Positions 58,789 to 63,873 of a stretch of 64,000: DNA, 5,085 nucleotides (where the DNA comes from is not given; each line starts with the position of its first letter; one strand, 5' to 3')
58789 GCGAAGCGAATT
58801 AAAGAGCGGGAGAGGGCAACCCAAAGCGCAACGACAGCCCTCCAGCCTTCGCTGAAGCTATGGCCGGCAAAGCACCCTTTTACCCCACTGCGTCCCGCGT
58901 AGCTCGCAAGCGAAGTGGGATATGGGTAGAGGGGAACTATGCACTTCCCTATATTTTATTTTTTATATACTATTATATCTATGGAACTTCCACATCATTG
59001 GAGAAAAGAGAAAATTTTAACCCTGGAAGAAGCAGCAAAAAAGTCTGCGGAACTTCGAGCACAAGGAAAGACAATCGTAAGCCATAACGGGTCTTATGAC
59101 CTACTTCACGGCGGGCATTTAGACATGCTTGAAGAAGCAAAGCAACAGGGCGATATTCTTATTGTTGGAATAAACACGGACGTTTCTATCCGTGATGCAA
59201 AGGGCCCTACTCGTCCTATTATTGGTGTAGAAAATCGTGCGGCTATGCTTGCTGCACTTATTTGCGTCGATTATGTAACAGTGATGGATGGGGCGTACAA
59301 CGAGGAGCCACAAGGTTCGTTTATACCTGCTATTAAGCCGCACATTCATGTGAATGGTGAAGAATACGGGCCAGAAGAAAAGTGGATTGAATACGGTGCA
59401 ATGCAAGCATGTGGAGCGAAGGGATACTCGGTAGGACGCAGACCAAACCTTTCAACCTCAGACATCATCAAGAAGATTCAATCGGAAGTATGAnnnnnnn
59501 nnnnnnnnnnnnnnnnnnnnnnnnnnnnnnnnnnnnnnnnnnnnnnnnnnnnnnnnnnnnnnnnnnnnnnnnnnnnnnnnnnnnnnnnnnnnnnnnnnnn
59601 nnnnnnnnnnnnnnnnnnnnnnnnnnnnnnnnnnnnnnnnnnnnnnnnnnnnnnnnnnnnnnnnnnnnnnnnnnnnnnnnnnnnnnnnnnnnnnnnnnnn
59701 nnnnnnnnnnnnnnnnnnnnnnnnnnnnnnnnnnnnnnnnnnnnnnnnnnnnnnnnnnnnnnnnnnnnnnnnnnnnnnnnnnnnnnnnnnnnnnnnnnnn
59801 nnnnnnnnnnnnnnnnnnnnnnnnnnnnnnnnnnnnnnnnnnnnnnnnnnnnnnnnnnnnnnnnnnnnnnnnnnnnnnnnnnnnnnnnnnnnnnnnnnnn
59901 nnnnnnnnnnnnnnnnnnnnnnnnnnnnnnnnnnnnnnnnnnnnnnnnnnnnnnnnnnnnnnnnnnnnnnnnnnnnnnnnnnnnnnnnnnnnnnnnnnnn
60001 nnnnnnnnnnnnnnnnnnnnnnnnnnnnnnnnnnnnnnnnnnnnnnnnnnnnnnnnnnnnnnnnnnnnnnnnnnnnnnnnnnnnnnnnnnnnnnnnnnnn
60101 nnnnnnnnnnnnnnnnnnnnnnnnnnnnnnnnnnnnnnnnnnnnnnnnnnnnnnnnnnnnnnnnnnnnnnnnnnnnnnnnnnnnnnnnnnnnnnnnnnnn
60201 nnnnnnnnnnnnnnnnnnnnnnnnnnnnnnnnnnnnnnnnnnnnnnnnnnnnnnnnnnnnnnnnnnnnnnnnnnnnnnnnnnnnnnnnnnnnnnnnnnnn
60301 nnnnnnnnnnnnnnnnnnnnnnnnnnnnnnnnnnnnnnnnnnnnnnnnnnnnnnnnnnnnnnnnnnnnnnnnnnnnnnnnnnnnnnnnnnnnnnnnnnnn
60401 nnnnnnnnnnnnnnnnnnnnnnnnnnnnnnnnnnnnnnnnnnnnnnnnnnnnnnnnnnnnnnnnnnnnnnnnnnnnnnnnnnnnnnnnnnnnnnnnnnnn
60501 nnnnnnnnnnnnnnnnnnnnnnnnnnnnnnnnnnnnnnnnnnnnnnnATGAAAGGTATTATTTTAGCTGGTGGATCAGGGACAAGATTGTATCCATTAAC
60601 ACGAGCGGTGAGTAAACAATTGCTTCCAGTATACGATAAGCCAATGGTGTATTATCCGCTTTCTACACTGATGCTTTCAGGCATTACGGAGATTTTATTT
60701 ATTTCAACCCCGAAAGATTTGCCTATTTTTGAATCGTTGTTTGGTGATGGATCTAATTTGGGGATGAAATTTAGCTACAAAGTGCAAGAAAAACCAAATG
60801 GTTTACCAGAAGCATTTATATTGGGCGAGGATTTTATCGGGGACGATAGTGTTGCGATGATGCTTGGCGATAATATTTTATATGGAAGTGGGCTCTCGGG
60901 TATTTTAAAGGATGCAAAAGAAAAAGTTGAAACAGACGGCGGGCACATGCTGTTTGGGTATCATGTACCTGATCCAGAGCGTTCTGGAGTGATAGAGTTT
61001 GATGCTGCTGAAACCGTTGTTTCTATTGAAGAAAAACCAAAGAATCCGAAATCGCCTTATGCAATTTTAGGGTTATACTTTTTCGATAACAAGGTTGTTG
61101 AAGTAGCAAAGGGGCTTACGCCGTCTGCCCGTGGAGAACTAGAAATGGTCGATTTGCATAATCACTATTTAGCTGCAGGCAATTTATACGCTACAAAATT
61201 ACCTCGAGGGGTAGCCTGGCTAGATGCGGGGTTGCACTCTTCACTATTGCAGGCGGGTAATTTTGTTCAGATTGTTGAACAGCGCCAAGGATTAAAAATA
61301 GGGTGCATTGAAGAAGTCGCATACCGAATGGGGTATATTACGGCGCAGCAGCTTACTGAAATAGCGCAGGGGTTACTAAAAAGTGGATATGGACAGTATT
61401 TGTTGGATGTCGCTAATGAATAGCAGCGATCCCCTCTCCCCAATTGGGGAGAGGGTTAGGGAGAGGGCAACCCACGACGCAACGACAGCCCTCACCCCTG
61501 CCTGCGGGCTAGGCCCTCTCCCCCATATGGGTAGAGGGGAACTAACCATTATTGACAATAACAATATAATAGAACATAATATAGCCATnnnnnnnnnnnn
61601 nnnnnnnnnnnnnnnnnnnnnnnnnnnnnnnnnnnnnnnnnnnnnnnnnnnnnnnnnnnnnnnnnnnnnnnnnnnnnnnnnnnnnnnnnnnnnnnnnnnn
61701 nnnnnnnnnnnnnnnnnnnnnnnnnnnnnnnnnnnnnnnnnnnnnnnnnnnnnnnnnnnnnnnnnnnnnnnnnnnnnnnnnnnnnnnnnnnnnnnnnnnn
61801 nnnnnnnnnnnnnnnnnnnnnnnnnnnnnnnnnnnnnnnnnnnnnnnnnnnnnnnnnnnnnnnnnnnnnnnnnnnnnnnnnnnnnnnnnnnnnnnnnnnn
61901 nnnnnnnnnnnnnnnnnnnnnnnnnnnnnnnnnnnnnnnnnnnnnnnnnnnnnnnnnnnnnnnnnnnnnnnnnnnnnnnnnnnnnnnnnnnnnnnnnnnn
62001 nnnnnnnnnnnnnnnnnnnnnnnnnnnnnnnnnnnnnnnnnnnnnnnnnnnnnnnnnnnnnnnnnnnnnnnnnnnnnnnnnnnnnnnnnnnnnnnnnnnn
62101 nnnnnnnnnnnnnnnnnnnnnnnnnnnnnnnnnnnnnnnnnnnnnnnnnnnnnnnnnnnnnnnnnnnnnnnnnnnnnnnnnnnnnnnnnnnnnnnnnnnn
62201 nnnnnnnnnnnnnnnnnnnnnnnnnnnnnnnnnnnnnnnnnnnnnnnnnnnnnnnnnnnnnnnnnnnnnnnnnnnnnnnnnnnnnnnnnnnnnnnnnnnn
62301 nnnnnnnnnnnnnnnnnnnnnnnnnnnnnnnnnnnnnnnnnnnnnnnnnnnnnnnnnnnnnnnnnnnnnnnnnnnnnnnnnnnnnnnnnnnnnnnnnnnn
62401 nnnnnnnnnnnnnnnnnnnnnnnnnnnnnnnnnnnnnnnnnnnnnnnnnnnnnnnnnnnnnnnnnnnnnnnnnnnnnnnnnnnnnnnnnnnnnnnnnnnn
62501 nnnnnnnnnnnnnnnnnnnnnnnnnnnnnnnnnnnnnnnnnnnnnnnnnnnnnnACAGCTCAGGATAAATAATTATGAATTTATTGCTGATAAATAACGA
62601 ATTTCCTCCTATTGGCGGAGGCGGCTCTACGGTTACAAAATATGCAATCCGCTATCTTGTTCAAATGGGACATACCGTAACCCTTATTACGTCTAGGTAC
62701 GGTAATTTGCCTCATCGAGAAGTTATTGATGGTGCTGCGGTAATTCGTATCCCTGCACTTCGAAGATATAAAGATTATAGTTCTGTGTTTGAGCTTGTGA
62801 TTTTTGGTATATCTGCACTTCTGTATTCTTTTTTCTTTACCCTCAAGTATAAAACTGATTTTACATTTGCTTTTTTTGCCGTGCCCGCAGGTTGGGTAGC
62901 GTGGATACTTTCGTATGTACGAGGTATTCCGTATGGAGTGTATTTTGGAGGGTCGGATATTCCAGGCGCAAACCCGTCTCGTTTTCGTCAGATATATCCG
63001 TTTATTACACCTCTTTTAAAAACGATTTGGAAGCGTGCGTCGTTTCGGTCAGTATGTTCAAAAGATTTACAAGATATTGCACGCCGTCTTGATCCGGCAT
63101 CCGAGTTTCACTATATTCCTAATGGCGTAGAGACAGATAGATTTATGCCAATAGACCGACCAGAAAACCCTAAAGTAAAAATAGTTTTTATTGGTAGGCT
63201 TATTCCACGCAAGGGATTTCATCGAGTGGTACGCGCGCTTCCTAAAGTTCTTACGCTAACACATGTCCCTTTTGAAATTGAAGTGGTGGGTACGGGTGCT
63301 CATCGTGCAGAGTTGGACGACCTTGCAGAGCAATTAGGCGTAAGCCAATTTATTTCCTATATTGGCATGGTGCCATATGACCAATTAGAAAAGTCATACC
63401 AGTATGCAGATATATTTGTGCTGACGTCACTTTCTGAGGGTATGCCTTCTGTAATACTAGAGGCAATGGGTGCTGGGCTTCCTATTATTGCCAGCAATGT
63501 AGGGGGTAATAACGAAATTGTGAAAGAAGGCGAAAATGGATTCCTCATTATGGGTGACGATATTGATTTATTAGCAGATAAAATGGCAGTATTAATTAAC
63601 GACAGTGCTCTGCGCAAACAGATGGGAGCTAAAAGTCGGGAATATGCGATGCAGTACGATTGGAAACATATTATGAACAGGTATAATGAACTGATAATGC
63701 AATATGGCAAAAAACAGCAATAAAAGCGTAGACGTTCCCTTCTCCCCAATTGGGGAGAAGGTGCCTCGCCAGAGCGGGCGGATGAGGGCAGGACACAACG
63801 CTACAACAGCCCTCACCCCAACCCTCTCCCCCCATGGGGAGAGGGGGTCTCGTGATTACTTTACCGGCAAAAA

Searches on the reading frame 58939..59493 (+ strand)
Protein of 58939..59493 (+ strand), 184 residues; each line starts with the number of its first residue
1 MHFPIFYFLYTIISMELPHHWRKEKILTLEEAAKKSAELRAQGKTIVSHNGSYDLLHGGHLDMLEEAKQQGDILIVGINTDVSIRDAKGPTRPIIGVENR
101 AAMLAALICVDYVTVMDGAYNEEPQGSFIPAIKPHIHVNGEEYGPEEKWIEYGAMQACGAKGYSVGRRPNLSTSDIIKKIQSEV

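Call 93: search_protein_families(library=pfam, proteins=[window:58939-59493:+], max_evalue=0.001)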
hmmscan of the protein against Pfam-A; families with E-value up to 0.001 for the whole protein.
window:58939-59493:+ (184 aa): 1 family
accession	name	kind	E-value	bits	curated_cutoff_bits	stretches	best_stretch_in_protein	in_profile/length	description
PF01467.32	CTP_transf_like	-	1.8e-15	57.8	21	1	50-143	3-90/133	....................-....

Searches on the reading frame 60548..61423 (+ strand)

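Call 93: search_protein_families(library=pfam, proteins=[window:60548-61423:+], max_evalue=0.001)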
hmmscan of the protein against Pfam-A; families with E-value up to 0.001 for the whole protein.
window:60548-61423:+ (291 aa): 2 families
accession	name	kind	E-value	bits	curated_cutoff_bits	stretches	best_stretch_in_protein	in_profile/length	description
PF00483.29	NTP_transferase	-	5.5e-64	216.5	21.2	1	2-240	1-242/245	Nucleotidyl transferase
PF12804.13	NTP_transf_3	-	9.8e-05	23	27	1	3-57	1-50/160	MobA-like NTP transferase domain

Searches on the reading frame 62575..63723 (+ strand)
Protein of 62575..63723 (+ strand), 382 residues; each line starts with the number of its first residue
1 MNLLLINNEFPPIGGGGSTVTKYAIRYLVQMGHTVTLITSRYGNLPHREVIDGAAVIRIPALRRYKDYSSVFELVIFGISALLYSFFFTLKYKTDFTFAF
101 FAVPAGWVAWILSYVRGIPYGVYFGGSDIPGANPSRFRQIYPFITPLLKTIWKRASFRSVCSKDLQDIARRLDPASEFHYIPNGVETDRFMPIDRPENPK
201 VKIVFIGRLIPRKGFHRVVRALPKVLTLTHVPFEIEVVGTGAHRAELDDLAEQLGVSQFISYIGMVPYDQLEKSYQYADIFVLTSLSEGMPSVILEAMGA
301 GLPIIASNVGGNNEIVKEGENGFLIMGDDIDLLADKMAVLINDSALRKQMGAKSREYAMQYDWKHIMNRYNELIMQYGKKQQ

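Call 93: search_protein_families(library=pfam, proteins=[window:62575-63723:+], max_evalue=0.001)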
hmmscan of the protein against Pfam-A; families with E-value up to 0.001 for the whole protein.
window:62575-63723:+ (382 aa): 6 families
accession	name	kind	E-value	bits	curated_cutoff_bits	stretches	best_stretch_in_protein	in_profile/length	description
PF00534.26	Glycos_transf_1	-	2.2e-40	138.4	26.4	1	198-356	13-171/172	Glycosyl transferases group 1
PF13692.12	Glyco_trans_1_4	-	1.7e-33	116.3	27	1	202-343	3-142/142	Glycosyl transferases group 1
PF13439.12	Glyco_transf_4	-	1.1e-13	52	28.5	1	15-189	2-170/170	Glycosyltransferase Family 4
PF13579.12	Glyco_trans_4_4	-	2.1e-12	48.1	29.7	1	15-184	1-158/158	Glycosyl transferase 4-like domain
PF20706.3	GT4-conflict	-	6.7e-09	35.6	26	1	182-319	178-323/385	Family 4 Glycosyltransferase in conflict systems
PF13524.12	Glyco_trans_1_2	-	1.7e-05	25.2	25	1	253-369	27-141/144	Glycosyl transferase-like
